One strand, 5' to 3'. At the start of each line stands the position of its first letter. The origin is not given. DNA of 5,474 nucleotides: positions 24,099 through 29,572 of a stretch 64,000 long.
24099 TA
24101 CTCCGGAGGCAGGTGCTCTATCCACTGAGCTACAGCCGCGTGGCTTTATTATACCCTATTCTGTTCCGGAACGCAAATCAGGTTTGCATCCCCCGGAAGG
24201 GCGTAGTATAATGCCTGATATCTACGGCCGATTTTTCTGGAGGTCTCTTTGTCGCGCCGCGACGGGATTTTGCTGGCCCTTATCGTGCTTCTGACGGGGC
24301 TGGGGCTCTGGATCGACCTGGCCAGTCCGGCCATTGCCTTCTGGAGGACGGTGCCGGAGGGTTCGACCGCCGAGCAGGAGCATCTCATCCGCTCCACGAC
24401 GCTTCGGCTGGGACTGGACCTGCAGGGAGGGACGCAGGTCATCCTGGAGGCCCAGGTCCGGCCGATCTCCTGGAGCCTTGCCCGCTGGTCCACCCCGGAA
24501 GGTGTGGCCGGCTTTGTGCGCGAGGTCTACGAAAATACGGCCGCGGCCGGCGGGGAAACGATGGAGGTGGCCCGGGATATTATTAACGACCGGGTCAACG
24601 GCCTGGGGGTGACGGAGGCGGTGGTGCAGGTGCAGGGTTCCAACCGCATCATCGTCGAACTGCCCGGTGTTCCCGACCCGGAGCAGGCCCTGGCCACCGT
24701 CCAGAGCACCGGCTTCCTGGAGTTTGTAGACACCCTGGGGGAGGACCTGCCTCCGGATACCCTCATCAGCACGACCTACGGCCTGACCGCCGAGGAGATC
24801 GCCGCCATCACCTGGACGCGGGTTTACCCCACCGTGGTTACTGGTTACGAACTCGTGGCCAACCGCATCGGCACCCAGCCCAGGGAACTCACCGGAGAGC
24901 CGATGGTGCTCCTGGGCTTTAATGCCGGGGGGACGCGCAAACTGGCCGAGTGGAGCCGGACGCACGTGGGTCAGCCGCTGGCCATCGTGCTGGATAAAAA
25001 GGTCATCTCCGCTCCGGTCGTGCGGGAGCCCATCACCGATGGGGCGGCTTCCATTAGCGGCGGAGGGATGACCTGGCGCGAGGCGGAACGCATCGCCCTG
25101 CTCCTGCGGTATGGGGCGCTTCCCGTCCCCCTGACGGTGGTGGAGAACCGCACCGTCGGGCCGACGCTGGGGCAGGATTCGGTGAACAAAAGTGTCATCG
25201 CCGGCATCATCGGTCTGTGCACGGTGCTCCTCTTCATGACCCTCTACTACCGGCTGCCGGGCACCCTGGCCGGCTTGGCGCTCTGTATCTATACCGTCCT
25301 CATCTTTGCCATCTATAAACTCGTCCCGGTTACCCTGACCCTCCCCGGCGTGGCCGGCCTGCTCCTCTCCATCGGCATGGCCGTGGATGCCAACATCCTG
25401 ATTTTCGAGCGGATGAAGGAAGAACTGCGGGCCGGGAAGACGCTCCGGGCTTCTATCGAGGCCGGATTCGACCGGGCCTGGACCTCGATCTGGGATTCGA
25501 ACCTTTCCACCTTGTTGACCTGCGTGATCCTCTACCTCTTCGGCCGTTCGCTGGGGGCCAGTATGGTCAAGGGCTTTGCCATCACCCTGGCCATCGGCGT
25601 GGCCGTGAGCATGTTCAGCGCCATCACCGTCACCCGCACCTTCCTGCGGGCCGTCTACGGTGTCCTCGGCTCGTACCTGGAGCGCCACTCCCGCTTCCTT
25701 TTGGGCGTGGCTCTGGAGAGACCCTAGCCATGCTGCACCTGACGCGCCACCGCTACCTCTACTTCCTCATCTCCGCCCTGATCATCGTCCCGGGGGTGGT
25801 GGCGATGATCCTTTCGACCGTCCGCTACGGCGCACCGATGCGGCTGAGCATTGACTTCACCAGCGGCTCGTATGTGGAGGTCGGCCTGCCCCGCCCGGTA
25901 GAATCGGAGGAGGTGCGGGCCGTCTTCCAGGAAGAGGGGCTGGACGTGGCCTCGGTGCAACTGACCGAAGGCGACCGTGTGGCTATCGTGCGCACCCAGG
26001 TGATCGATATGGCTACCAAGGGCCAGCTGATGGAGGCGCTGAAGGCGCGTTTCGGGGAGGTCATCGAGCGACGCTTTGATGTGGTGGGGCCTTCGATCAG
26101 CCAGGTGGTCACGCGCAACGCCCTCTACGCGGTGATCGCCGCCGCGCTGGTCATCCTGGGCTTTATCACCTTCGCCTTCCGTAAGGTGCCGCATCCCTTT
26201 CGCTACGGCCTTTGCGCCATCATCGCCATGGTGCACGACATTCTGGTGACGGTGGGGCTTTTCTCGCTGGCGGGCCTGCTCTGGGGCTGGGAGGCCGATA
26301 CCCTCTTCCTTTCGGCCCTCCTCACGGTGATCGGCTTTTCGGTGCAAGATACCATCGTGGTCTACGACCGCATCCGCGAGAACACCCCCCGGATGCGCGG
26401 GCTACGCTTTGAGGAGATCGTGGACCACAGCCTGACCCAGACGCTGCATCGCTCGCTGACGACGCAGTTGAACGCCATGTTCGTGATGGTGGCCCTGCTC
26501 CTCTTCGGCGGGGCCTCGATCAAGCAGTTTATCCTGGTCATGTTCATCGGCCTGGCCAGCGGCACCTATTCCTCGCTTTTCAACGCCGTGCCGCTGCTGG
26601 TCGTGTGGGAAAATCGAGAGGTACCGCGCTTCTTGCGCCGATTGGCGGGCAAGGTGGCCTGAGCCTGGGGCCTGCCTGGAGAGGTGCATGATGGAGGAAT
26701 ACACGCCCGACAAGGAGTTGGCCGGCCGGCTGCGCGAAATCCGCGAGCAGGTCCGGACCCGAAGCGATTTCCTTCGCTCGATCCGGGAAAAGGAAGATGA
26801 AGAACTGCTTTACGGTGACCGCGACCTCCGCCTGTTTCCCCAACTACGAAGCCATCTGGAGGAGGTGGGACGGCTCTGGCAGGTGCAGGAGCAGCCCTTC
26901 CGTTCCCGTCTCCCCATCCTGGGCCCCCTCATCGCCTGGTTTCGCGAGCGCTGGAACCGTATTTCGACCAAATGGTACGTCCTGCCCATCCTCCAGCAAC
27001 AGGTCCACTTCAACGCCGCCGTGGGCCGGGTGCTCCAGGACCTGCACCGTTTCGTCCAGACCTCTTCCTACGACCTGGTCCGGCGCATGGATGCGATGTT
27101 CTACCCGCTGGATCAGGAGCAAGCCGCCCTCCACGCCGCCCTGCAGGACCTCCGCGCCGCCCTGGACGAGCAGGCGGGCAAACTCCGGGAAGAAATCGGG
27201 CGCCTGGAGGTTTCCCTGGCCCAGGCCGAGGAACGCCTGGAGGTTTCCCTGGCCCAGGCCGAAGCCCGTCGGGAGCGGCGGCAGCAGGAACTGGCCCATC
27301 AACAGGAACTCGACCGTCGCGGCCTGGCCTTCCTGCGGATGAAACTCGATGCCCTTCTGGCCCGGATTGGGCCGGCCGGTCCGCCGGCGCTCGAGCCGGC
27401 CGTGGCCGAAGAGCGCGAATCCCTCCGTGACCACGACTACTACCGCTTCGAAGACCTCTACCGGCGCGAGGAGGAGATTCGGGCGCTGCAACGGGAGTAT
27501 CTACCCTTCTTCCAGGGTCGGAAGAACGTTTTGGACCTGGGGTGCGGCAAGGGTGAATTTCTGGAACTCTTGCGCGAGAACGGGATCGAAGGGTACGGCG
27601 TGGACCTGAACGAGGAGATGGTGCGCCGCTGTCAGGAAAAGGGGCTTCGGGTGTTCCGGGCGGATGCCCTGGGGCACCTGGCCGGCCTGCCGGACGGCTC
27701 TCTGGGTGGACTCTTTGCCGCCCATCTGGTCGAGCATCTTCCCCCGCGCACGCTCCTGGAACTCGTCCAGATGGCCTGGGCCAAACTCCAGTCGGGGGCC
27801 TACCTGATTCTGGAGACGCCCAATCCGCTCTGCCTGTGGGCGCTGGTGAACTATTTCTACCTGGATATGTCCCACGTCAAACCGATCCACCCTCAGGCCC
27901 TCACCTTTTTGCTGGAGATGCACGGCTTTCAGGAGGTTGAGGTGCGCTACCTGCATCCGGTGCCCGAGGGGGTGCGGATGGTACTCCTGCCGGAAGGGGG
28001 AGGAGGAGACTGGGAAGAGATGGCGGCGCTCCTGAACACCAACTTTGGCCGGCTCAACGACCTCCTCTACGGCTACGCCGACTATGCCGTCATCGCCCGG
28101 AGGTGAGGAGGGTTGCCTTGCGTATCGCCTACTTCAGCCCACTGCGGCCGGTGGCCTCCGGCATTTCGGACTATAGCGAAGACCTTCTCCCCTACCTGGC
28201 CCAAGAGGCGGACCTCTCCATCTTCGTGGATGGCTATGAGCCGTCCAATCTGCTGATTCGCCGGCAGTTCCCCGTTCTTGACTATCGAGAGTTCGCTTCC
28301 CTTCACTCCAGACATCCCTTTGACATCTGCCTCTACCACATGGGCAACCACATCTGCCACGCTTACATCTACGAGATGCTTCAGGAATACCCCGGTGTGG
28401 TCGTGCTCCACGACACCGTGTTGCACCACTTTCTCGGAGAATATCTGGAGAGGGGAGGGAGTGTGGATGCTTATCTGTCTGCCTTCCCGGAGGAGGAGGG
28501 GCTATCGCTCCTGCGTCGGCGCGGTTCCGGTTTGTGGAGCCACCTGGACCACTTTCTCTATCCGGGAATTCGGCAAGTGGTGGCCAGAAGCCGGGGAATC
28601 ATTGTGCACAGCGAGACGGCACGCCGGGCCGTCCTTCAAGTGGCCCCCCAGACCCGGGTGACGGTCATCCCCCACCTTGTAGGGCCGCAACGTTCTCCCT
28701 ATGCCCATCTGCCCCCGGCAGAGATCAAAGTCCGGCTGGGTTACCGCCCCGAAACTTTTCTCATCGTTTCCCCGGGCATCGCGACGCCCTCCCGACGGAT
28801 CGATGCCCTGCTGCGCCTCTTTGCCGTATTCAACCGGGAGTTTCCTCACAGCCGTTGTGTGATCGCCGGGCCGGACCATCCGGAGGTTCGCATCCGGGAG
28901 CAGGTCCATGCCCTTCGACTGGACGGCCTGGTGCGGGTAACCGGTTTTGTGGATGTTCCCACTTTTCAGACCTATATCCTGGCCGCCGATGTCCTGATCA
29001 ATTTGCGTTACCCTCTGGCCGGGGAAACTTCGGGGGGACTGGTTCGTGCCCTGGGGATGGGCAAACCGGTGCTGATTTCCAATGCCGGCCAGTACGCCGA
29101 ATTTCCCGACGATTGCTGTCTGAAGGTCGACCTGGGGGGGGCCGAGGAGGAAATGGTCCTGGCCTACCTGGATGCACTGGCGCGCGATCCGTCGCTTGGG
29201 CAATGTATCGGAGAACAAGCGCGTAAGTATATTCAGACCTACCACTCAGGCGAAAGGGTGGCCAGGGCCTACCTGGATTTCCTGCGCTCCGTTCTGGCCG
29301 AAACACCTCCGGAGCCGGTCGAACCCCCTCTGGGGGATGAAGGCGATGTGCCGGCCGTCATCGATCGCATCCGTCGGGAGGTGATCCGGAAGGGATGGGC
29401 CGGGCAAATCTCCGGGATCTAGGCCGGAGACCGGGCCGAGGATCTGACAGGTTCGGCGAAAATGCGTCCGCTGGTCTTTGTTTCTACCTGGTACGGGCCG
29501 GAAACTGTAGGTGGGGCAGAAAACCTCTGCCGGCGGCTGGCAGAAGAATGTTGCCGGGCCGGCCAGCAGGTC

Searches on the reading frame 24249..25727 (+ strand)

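Call 29: search_protein_families(library=pfam, proteins=[window:24249-25727:+], max_evalue=0.00001)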
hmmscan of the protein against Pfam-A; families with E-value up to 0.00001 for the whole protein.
window:24249-25727:+ (492 aa): 4 families
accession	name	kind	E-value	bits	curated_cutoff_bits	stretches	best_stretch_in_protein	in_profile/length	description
PF22599.2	SecDF_P1_head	-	6.7e-24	84.4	27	1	195-293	19-114/114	SecDF, P1 head subdomain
PF21760.3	SecD_1st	-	8.2e-21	73.7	27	1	105-161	1-57/60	Protein translocase subunit SecDF, P1 domain, N-terminal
PF02355.23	SecD_SecF_C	-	5.2e-18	65.6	20.5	1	298-467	16-184/189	Protein export membrane protein SecD/SecF, C-terminal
PF03176.21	MMPL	-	1.3e-07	31.3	20.5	1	316-471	146-303/333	MMPL family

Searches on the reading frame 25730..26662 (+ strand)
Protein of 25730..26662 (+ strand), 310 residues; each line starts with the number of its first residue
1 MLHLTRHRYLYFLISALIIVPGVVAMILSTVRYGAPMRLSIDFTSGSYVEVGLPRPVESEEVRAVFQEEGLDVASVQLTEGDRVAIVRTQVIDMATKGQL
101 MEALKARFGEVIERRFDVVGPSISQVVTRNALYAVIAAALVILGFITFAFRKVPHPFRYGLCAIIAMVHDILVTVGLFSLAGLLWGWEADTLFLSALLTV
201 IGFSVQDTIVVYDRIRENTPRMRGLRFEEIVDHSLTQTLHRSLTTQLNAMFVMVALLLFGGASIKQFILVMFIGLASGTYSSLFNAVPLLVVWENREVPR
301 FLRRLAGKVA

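Call 52: search_protein_families(library=pfam, proteins=[window:25730-26662:+], max_evalue=0.00001)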
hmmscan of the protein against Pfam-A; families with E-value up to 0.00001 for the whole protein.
window:25730-26662:+ (310 aa): 1 family
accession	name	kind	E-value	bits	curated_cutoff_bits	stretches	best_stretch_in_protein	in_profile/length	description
PF02355.23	SecD_SecF_C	-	4e-52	176.8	20.5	1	104-295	6-188/189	Protein export membrane protein SecD/SecF, C-terminal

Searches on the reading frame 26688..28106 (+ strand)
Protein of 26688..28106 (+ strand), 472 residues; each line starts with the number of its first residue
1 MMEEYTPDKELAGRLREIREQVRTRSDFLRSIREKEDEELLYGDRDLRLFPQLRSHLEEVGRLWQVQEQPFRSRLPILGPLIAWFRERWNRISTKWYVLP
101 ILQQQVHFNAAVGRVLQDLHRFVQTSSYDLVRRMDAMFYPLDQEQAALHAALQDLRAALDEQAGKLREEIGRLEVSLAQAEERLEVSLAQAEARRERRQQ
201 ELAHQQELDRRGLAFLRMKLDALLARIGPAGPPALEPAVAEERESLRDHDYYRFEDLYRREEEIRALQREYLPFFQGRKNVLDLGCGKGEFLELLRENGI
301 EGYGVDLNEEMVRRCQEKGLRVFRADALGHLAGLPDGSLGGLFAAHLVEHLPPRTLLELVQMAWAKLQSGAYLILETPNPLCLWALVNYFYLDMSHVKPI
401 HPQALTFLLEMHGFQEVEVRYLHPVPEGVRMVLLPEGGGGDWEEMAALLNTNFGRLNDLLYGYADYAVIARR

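Call 29: search_protein_families(library=pfam, proteins=[window:26688-28106:+], max_evalue=0.00001)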
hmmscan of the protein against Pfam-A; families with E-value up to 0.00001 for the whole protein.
window:26688-28106:+ (472 aa): 5 families
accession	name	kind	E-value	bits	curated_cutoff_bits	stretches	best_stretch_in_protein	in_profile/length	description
PF13489.12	Methyltransf_23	-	4.9e-16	59.3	27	1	259-418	4-163/164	Methyltransferase domain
PF07021.18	MetW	-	9.1e-12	45.4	21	1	279-338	15-75/193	Methionine biosynthesis protein MetW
PF08241.18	Methyltransf_11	-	7.6e-11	42.9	21.2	1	282-373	1-93/95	Methyltransferase domain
PF13649.12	Methyltransf_25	-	2e-10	41.7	27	1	281-368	1-94/97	Methyltransferase domain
PF13847.12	Methyltransf_31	-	1.9e-06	28.1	27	1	279-317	5-46/145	Methyltransferase domain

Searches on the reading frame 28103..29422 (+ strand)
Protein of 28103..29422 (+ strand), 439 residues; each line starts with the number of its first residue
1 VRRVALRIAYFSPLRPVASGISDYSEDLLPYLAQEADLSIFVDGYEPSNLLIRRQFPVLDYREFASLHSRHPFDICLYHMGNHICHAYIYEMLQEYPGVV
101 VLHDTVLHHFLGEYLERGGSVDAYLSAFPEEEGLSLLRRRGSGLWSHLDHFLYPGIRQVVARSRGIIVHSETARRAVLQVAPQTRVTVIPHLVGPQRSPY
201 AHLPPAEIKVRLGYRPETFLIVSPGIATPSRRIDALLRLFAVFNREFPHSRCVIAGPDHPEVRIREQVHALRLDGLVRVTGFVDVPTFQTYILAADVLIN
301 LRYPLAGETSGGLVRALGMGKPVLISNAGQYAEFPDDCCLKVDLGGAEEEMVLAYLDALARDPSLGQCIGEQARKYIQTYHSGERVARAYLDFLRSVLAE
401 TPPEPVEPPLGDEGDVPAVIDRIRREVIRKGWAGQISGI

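Call 29: search_protein_families(library=pfam, proteins=[window:28103-29422:+], max_evalue=0.00001)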
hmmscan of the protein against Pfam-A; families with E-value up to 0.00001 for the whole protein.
window:28103-29422:+ (439 aa): 2 families
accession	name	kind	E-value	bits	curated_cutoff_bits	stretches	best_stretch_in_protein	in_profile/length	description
PF13692.12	Glyco_trans_1_4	-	2.7e-07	31.4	27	1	230-334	14-114/142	Glycosyl transferases group 1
PF00534.26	Glycos_transf_1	-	5.4e-07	29.7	26.4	1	211-334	8-130/172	Glycosyl transferases group 1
